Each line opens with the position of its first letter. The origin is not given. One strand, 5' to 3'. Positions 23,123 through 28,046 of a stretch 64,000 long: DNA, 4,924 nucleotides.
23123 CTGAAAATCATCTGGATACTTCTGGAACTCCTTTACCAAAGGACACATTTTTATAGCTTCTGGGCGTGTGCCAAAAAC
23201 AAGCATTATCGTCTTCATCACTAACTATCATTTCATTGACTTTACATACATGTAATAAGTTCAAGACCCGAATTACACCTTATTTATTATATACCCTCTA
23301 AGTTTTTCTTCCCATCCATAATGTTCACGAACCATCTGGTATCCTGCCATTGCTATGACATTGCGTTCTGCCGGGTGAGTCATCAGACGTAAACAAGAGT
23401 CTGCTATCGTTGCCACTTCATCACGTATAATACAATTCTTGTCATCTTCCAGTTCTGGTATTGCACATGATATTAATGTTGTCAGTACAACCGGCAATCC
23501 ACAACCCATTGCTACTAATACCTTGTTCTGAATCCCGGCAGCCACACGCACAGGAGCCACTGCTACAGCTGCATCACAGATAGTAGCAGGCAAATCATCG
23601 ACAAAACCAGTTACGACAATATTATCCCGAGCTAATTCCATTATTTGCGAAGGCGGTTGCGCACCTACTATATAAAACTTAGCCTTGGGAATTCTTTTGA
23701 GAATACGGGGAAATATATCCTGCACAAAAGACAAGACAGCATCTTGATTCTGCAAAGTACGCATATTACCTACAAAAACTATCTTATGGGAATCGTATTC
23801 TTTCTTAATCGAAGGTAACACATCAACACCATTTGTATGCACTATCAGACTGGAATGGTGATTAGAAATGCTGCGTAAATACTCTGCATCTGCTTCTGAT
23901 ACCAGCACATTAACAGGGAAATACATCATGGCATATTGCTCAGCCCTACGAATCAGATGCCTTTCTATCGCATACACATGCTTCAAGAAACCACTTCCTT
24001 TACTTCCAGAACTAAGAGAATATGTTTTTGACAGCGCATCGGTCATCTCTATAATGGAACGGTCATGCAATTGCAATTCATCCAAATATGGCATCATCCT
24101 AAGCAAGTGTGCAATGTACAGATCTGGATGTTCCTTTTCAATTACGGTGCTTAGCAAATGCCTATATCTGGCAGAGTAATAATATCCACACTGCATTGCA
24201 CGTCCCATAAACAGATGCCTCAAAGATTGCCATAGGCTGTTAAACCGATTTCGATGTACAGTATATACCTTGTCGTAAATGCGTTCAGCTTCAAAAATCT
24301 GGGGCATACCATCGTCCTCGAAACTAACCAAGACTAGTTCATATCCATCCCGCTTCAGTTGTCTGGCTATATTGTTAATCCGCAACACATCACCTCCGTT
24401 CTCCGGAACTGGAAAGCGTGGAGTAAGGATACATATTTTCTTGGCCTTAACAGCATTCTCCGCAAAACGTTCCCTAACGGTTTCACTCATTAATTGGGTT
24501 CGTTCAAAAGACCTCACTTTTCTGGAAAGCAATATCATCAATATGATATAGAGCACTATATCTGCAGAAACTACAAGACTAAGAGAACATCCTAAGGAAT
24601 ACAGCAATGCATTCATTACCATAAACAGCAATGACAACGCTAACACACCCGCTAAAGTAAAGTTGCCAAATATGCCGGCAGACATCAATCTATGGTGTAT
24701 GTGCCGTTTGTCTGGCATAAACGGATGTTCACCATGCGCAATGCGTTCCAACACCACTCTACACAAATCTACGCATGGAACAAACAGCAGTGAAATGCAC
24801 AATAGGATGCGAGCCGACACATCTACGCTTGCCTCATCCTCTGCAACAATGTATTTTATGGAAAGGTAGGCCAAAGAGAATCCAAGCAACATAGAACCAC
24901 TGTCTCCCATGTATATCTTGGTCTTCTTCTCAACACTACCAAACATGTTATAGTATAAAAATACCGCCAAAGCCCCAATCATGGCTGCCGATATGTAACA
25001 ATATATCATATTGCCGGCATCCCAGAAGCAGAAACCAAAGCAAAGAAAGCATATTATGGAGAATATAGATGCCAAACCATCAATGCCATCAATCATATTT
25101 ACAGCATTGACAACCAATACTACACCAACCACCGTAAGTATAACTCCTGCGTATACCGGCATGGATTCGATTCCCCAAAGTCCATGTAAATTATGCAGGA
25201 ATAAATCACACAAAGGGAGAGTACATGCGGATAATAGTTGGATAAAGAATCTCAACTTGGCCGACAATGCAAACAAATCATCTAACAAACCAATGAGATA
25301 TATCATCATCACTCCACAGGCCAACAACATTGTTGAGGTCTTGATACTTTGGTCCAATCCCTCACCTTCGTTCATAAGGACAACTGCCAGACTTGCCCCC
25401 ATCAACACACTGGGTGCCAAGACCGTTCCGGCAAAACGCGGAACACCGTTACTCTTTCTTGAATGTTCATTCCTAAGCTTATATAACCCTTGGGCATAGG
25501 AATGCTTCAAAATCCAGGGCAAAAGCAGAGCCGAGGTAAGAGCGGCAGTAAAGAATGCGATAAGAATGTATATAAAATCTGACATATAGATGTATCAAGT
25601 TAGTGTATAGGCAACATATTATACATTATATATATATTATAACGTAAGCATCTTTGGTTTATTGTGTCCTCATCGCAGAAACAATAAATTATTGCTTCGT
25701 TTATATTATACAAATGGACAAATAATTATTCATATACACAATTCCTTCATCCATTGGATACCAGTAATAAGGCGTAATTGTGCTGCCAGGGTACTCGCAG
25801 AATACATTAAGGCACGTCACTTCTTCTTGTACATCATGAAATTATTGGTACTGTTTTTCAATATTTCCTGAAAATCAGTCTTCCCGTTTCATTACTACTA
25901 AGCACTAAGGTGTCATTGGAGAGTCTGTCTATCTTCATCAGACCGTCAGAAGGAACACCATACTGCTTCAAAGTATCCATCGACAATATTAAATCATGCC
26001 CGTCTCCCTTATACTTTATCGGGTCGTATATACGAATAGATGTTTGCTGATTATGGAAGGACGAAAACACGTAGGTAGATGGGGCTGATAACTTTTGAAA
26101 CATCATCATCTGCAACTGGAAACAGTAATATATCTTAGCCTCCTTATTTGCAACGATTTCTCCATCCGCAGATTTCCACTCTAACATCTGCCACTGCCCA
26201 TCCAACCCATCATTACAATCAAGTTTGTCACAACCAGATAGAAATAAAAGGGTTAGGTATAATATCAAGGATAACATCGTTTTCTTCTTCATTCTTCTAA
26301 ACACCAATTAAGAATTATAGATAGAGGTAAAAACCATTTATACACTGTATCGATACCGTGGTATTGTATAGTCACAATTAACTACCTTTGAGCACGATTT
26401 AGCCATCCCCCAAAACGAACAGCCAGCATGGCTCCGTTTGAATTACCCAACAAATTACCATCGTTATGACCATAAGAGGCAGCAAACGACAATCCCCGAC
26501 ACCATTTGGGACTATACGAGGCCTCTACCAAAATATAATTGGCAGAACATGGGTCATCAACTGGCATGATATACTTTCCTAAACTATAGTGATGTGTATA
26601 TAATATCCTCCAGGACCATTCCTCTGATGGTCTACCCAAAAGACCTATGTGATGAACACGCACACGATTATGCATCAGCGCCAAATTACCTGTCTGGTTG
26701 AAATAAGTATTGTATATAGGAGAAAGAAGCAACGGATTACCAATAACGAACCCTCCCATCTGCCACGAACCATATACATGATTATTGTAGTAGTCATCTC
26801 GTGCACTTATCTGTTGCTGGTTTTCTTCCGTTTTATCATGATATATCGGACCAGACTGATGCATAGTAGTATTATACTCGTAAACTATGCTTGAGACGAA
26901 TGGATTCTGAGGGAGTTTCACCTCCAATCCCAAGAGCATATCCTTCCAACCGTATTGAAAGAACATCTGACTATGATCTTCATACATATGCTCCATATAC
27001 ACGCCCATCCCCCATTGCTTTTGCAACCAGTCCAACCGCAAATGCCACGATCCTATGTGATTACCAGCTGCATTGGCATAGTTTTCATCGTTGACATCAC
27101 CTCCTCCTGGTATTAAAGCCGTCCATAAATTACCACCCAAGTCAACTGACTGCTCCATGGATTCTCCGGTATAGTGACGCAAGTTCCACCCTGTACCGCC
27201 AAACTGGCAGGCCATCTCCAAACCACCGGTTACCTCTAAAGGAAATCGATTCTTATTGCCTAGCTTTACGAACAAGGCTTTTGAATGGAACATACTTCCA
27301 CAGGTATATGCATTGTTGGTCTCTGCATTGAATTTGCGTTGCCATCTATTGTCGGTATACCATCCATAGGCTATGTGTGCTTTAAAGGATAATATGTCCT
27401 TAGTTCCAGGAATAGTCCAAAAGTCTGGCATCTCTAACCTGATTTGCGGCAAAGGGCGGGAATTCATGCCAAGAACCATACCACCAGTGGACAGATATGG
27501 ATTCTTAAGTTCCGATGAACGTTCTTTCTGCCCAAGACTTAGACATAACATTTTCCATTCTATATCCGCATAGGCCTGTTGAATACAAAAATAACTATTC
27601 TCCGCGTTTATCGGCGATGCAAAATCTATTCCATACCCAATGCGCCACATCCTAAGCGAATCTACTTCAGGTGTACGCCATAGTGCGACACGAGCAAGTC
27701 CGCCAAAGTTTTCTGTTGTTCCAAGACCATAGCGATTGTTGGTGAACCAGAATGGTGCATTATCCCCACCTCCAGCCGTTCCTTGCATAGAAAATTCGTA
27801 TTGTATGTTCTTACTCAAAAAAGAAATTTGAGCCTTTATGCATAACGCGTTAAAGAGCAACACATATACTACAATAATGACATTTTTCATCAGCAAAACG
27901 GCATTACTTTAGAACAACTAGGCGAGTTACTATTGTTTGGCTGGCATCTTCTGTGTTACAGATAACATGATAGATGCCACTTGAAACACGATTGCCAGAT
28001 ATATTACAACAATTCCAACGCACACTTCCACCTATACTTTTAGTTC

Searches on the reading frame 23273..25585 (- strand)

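Call 78: search_protein_families(library=pfam, proteins=[window:23273-25585:-], max_evalue=0.00001)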
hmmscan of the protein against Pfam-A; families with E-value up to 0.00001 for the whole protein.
window:23273-25585:- (770 aa): 4 families
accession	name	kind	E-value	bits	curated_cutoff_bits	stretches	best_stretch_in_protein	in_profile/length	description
PF00953.26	Glycos_transf_4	-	1.9e-31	109.6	27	1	87-244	3-158/160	Glycosyl transferase family 4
PF13692.12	Glyco_trans_1_4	-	8.4e-26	91.4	27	1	600-736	2-141/142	Glycosyl transferases group 1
PF13524.12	Glyco_trans_1_2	-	9.3e-09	35.8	25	1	628-762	9-139/144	Glycosyl transferase-like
PF00534.26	Glycos_transf_1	-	5.7e-07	29.7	26.4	1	597-750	13-171/172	Glycosyl transferases group 1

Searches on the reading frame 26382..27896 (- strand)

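Call 78: search_protein_families(library=pfam, proteins=[window:26382-27896:-], max_evalue=0.00001)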
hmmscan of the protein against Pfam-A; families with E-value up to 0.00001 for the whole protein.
window:26382-27896:- (504 aa): 1 family
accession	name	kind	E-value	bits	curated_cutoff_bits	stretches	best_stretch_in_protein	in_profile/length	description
PF14052.12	Caps_assemb_Wzi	-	1.1e-11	44.8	30.1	1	95-388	63-307/392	Capsule assembly protein Wzi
